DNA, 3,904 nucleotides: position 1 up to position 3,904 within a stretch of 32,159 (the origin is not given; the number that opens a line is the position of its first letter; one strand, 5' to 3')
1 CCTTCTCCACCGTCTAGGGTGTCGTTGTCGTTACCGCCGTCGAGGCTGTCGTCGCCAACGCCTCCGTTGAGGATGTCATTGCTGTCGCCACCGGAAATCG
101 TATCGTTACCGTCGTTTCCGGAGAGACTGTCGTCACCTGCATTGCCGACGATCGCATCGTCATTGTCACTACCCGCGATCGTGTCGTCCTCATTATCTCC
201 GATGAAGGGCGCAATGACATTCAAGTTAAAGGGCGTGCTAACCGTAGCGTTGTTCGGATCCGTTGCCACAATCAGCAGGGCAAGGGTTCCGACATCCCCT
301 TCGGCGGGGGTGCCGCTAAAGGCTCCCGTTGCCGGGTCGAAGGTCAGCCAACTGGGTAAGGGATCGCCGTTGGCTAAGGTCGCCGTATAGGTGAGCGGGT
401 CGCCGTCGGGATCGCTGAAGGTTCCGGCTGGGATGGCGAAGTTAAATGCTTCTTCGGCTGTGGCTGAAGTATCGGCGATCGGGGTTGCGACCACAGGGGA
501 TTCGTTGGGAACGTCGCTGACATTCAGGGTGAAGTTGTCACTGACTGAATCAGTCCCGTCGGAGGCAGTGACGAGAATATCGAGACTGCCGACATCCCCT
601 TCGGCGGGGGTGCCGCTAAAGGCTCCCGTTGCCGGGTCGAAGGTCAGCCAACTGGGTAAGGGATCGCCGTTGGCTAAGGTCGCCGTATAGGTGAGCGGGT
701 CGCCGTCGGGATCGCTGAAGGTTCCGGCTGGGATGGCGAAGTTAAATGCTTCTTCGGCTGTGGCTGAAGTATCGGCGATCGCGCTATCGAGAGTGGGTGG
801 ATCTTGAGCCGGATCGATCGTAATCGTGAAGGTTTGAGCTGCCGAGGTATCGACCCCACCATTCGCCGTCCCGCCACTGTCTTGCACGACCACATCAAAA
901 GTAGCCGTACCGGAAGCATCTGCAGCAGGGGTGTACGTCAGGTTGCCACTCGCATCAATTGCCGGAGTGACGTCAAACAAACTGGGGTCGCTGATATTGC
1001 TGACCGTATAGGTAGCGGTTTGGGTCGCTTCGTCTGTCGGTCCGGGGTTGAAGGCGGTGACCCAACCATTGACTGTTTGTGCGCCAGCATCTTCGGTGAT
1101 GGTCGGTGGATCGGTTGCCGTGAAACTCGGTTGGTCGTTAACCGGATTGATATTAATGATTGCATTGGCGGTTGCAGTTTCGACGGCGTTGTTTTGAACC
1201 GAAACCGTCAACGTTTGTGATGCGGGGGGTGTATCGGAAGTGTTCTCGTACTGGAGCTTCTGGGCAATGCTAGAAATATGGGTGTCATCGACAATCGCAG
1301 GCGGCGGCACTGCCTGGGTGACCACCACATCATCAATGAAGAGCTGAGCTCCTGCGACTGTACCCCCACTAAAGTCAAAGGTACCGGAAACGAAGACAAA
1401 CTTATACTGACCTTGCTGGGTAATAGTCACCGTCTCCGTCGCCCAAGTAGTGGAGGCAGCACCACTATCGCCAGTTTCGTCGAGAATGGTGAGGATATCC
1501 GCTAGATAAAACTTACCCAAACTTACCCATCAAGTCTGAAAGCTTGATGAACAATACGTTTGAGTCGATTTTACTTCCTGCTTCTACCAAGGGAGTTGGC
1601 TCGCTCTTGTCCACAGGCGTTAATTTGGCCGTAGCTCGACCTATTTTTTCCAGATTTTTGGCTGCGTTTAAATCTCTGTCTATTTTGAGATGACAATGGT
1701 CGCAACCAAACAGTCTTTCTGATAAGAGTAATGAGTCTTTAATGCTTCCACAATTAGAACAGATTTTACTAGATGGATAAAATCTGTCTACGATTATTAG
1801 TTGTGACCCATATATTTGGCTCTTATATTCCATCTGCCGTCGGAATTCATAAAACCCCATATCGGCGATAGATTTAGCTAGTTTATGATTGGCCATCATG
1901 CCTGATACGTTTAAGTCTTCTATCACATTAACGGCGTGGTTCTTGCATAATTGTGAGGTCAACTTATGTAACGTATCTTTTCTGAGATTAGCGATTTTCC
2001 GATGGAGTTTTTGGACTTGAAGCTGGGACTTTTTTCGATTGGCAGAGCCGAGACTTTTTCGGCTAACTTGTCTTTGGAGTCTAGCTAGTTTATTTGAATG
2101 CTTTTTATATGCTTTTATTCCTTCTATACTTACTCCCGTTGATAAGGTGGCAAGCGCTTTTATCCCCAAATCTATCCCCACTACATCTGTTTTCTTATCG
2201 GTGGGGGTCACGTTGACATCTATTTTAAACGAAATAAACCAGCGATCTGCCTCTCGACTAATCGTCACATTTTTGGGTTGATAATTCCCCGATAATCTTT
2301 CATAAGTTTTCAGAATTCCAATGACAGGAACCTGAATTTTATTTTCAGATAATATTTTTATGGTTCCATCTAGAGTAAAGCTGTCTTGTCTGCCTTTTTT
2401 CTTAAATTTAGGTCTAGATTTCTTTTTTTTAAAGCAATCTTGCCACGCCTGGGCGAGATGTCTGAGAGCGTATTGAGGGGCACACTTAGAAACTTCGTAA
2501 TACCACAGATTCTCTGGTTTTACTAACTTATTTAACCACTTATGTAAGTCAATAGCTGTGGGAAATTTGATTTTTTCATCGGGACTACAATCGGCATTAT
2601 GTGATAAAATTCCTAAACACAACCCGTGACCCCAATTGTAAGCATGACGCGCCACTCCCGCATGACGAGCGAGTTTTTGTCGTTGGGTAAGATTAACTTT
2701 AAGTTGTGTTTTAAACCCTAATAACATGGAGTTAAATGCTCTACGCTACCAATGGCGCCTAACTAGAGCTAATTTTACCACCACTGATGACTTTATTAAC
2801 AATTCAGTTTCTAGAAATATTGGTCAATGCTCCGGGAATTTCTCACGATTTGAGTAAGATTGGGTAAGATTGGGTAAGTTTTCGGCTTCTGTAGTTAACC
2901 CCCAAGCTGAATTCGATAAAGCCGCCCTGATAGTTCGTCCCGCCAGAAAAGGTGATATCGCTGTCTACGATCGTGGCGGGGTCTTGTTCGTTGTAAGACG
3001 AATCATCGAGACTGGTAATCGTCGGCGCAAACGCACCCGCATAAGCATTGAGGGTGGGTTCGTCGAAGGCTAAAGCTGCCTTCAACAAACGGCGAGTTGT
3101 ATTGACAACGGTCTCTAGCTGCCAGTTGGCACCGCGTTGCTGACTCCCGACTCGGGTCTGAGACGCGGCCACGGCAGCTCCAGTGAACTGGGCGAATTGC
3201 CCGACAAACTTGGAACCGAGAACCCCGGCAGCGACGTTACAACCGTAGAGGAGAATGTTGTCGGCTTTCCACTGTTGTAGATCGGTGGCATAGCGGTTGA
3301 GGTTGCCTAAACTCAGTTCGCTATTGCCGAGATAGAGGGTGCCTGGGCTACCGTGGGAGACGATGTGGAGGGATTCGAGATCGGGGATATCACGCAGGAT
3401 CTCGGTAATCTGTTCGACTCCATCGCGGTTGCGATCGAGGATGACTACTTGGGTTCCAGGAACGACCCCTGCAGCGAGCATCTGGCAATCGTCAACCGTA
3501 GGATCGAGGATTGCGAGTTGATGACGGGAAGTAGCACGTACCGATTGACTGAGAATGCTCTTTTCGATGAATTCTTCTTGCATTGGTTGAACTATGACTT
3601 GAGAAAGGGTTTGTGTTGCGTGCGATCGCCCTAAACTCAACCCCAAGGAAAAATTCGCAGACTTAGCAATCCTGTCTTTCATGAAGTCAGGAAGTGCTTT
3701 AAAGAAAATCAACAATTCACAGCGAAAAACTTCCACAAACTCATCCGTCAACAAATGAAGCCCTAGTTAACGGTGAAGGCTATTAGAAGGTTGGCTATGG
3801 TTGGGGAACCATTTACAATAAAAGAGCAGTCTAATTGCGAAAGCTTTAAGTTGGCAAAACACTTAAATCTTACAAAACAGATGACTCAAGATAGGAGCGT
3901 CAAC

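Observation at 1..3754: Giant DUF4347/cadherin-like/RTX adhesin gene split in two by a TnpB-only IS200/IS605 element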

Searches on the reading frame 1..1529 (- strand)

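Call 9: search_protein_families(library=pfam, proteins=[window:1-1529:-], max_evalue=0.01)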
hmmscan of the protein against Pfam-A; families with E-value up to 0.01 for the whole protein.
window:1-1529:- (509 aa): 6 families
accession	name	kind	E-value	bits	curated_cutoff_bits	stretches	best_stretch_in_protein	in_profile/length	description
PF05345.18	He_PIG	-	5.4e-42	142.6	24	2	244-338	1-96/96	Putative Ig domain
PF17963.7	Big_9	-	6.3e-11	43.4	23.6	3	349-433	3-85/89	Bacterial Ig domain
PF00353.25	HemolysinCabind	-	1.2e-09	38.3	23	2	443-478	1-36/36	RTX calcium-binding nonapeptide repeat (4 copies)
PF17803.7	Cadherin_4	-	4.3e-05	24.4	25.1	1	232-299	1-65/71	Bacterial cadherin-like domain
PF17892.7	Cadherin_5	-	0.00031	21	26.5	0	131-224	2-91/98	Cadherin-like domain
PF05510.18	Sarcoglycan_2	-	0.0015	18.8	24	0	376-423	27-79/95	Sarcoglycan alpha/epsilon N-terminal domain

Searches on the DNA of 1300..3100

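Call 69: search_rna_families(source=window, start=1300, end=3100, threshold=evalue, max_evalue=1)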
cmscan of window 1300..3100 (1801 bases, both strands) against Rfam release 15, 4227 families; matches with E-value up to 1: 1.
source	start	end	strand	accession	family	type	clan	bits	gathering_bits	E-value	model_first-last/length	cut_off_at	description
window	2320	2495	+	RF01267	snR37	Gene; snRNA; snoRNA; HACA-box;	CL00041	18.5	47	0.055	1-385/385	no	Small nucleolar RNA snR37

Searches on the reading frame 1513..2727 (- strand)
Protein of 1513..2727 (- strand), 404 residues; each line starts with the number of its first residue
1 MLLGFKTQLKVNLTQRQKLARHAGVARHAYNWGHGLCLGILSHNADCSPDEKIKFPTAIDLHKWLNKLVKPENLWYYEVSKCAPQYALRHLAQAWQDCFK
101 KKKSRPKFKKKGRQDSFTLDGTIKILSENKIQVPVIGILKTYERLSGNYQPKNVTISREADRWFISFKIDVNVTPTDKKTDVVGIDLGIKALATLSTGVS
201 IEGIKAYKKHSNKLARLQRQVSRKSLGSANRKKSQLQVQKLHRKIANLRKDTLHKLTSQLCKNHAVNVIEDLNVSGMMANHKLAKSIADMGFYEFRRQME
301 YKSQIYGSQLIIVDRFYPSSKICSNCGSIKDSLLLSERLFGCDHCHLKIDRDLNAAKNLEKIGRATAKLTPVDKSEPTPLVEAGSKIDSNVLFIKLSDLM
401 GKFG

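Call 9: search_protein_families(library=pfam, proteins=[window:1513-2727:-], max_evalue=0.01)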
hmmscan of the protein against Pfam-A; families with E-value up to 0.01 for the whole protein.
window:1513-2727:- (404 aa): 5 families
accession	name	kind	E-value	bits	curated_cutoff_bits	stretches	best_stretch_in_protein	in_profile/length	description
PF01385.25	OrfB_IS605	-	5.2e-28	98.1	30.5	1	168-279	3-118/120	Probable transposase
PF07282.18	Cas12f1-like_TNB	-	1.3e-21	77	26.3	1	292-359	1-60/60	Cas12f1-like, TNB domain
PF12323.14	HTH_OrfB_IS605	-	1.4e-07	31.3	21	1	1-33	1-34/47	Helix-turn-helix domain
PF18516.7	RuvC_1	-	0.0014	18.4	26.2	1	175-287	16-129/244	RuvC nuclease domain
PF12760.12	Zn_ribbon_IS1595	-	0.0049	17.2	25.4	1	316-346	14-44/46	Transposase zinc-ribbon domain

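Call 14: find_encoding_contigs(protein=window:1513-2727:-, flank=3000, max_places=10)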
Protein window:1513-2727:- (404 aa): no gene with exactly this product is on record in the collection.

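Call 20: find_related_loci(query=window:1513-2727:-, collection=genome_contigs, flank=2500)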
Query window:1513-2727:- (404 aa) in genome_contigs; peptide patterns used: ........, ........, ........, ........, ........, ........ (x = any residue, [..] = any of these).
451 stretches matched a pattern; 345 encode a relative of the query (tblastn E <= 1e-3); the best 80 are kept; 80 distinct loci.
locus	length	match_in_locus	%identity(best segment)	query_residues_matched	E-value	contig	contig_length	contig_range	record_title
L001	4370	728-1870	84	1-381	0e+0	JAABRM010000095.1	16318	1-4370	MAG: Oscillatoriales cyanobacterium isolate S07.Bin090 Scaffold_3399, whole genome shotgun sequence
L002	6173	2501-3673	76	1-391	0e+0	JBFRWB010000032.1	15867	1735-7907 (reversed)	MAG: Microcystaceae cyanobacterium isolate coassembly_bin.85 coaB85_c_000003253850, whole genome shotgun sequence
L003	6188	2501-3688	79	1-396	0e+0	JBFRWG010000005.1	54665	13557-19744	MAG: Crocosphaera sp. isolate 06_in_wi_poop_bin.3 06InWiPooB3_c_000000084227, whole genome shotgun sequence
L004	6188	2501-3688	78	1-396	0e+0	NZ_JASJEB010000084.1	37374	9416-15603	MAG: Crocosphaera sp. isolate MO_202.B2 MO_202.c_773, whole genome shotgun sequence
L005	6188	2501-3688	77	1-396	0e+0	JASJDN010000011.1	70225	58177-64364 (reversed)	MAG: Crocosphaera sp. isolate MO_188.B44 MO_188.c_191, whole genome shotgun sequence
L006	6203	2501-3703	75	1-396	0e+0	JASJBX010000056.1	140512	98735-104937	MAG: Crocosphaera sp. isolate MO_133.B10 MO_133.c_743, whole genome shotgun sequence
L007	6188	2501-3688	75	1-379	0e+0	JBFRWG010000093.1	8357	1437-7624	MAG: Crocosphaera sp. isolate 06_in_wi_poop_bin.3 06InWiPooB3_c_000001519051, whole genome shotgun sequence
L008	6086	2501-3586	79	1-362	0e+0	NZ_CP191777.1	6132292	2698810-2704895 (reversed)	Crocosphaera watsonii WH 8501 chromosome, complete genome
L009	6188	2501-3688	76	1-396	0e+0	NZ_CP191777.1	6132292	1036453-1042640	Crocosphaera watsonii WH 8501 chromosome, complete genome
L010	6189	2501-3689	74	1-396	3e-176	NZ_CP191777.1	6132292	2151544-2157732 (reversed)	Crocosphaera watsonii WH 8501 chromosome, complete genome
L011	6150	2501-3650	81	1-383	7e-174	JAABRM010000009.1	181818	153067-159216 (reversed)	MAG: Oscillatoriales cyanobacterium isolate S07.Bin090 Scaffold_34, whole genome shotgun sequence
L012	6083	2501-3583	67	1-362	4e-162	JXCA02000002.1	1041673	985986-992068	Scytonema tolypothrichoides VB-61278 scaffold_001, whole genome shotgun sequence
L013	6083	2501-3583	67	1-362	4e-162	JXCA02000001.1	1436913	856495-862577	Scytonema tolypothrichoides VB-61278 scaffold_000, whole genome shotgun sequence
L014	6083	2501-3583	67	1-362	4e-162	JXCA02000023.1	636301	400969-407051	Scytonema tolypothrichoides VB-61278 scaffold_005, whole genome shotgun sequence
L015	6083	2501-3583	67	1-362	4e-162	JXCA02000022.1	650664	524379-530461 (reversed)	Scytonema tolypothrichoides VB-61278 scaffold_004, whole genome shotgun sequence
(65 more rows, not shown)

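Call 47: search_solved_structures(query=window:1513-2727:-, max_evalue=0.001, show_alignments=1)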
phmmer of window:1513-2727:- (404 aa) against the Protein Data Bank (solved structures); distinct sequences matched with E-value up to 0.001: 21.
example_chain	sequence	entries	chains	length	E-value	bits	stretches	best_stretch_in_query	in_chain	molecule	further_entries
9yyg_A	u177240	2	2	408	2.5e-53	184.5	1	7-365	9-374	AI-designed RNA-guided nuclease | AI-generated RNA-guided nuclease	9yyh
8iaz_A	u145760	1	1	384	1.8e-50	175.1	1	2-360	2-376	Transposase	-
8bf8_A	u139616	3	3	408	2.3e-40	141.8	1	7-365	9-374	RNA-guided DNA endonuclease TnpB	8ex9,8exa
8h1j_A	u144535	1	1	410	2.3e-40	141.8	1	7-365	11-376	RNA-guided DNA endonuclease TnpB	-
9j09_A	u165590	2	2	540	2.9e-32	115.2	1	150-361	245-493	Transposase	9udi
9jfq_A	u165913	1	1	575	1.3e-25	93.2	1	229-365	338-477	LaTranC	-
9jfo_A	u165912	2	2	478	1.9e-25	92.7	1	229-363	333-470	LaTranC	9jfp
9b0l_P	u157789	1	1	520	6.5e-20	74.5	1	152-363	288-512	TnpB-like protein L79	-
8hr5_A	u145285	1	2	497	4.5e-14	55.3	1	145-363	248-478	Transposase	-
8j1j_A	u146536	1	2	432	2.7e-12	49.4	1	137-359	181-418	Transposase IS605 OrfB C-terminal domain-containing protein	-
8j3r_A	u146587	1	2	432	3.6e-12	49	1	137-359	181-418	Transposase IS605 OrfB C-terminal domain-containing protein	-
8j12_A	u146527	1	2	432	4e-12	48.8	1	137-359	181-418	Transposase IS605 OrfB C-terminal domain-containing protein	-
7wju_A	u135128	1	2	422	4.6e-11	45.3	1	137-359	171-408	OrfB_Zn_ribbon domain-containing protein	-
8dzj_A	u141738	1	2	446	5.4e-11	45.1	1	137-359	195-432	OrfB_Zn_ribbon domain-containing protein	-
9nzp_A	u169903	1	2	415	3.3e-10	42.5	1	167-361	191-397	IS200/IS605 family element transposase accessory protein TnpB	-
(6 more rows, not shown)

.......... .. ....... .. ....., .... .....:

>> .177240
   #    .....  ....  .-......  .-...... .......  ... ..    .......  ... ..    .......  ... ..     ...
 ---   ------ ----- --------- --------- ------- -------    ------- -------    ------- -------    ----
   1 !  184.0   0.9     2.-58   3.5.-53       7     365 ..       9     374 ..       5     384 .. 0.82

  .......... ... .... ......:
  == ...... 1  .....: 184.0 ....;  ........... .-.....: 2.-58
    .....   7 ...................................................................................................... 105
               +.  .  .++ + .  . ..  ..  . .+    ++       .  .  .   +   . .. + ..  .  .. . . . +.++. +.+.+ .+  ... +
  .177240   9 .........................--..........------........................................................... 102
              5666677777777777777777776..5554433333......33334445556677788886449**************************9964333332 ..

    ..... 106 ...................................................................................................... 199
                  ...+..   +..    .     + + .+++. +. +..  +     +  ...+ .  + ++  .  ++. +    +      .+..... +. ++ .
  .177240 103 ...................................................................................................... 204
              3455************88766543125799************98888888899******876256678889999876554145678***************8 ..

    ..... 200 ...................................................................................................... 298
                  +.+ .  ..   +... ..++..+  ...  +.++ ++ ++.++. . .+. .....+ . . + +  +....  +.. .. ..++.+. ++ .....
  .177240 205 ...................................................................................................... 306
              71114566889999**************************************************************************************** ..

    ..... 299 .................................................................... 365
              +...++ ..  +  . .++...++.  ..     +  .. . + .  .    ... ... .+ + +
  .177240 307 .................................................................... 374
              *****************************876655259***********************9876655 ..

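Call 53: find_homologous_proteins(query=window:1513-2727:-, max_evalue=1e-60)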
Query window:1513-2727:- (404 aa): 4713 proteins with E <= 1e-60 among 8000 candidates; the best 120 are listed.
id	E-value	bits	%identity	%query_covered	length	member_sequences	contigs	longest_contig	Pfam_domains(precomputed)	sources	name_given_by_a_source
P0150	2.6e-264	894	98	100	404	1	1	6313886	PF12323.15,PF01385.26,PF07282.19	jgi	jgi:putative transposase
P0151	4.0e-263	890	98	100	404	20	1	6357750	PF12323.15,PF01385.26,PF07282.19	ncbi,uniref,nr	ncbi:RNA-guided endonuclease InsQ/TnpB family protein [Oxynema aestuarii]|uniref:IS200/IS605 family 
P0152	1.9e-250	848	97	95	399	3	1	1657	PF12323.15,PF01385.26,PF07282.19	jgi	jgi:putative transposase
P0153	1.6e-247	839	96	95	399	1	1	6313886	PF12323.15,PF01385.26,PF07282.19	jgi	jgi:putative transposase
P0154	3.8e-237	804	87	100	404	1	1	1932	PF12323.15,PF01385.26,PF07282.19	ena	-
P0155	1.1e-235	800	86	100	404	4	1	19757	PF12323.15,PF01385.26,PF07282.19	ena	-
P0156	1.1e-227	773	84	100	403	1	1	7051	PF12323.15,PF01385.26,PF07282.19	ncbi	-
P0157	2.6e-213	726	84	93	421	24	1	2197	PF12323.15,PF01385.26,PF07282.19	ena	-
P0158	1.2e-206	704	83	93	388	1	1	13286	PF12323.15,PF01385.26,PF07282.19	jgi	jgi:putative transposase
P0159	4.2e-204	696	77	98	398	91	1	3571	PF12323.15,PF01385.26,PF07282.19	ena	-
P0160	5.2e-204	695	79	98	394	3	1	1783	PF12323.15,PF01385.26,PF07282.19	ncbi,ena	-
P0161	1.4e-201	687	77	98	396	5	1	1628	PF12323.15,PF01385.26,PF07282.19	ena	-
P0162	1.3e-200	684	78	97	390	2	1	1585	PF12323.15,PF01385.26,PF07282.19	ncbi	ncbi:MAG: RNA-guided endonuclease TnpB family protein [Crocosphaera sp.]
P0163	1.4e-200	684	76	98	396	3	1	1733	PF12323.15,PF01385.26,PF07282.19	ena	-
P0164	1.0e-198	678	75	98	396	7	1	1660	PF12323.15,PF01385.26,PF07282.19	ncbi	-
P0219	1.2e-152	526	64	93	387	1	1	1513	PF12323.15,PF01385.26,PF07282.19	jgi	-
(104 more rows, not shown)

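Call 57: find_encoding_contigs(protein=P0151, flank=1500, max_places=10)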
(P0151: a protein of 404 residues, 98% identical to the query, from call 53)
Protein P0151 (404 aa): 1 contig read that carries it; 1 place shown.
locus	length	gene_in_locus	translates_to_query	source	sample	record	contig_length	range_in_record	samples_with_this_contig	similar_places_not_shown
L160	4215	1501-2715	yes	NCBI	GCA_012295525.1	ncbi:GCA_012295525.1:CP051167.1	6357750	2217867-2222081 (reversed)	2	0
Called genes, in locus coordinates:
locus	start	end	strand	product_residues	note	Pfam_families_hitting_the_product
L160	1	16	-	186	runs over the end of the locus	PF10989:DUF2808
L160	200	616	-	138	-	-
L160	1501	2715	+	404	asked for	PF12323:HTH_OrfB_IS605 (weak), PF01385:OrfB_IS605, PF07282:Cas12f1-like_TNB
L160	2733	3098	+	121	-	PF08848:DUF1818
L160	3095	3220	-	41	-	-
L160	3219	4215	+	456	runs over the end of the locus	-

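Call 60: find_encoding_contigs(protein=P0150, flank=1500, max_places=10)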
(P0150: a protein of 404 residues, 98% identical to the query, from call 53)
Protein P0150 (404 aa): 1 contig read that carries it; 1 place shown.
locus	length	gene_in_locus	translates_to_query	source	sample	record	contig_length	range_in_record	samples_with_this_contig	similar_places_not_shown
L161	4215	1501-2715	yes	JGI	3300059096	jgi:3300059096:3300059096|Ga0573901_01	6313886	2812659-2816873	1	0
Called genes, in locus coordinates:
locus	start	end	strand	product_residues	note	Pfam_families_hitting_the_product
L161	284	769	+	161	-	PF08847:Crr6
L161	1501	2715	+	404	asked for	PF12323:HTH_OrfB_IS605 (weak), PF01385:OrfB_IS605, PF07282:Cas12f1-like_TNB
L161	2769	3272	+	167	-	-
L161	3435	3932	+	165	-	-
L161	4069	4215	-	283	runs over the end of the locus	PF25583:WCX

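Call 61: find_encoding_contigs(protein=P0153, flank=1500, max_places=10)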
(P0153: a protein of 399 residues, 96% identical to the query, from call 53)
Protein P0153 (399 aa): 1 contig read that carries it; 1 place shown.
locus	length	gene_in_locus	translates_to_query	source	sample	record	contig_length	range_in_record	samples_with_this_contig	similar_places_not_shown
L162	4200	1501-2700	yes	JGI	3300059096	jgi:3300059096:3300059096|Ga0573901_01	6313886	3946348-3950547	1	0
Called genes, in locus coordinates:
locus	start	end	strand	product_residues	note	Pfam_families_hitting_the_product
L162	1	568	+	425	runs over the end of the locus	PF00089:Trypsin, PF10459:Peptidase_S46 (faint), PF13365:Trypsin_2, PF13180:PDZ_2, PF00595:PDZ (weak), PF17820:PDZ_6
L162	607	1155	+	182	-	PF01327:Pep_deformylase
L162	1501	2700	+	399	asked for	PF12323:HTH_OrfB_IS605 (weak), PF01385:OrfB_IS605, PF07282:Cas12f1-like_TNB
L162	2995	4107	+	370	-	PF04055:Radical_SAM, PF06968:BATS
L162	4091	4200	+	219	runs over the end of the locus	PF02632:BioY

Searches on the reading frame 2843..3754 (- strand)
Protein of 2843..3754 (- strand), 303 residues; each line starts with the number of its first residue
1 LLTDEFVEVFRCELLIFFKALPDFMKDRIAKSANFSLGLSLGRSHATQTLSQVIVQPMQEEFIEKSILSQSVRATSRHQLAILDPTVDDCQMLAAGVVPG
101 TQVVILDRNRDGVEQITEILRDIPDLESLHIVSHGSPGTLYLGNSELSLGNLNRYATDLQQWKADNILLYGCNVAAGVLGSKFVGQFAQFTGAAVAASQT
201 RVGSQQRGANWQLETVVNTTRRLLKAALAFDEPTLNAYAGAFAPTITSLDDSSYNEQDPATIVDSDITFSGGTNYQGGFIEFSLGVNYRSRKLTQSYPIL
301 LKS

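Call 9: search_protein_families(library=pfam, proteins=[window:2843-3754:-], max_evalue=0.01)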
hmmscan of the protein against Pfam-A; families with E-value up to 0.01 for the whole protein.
window:2843-3754:- (303 aa): 1 family
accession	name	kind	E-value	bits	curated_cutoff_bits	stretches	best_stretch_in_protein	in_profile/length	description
PF14252.11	DUF4347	-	2.2e-50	171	24.6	1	80-240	1-162/164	Domain of unknown function (DUF4347)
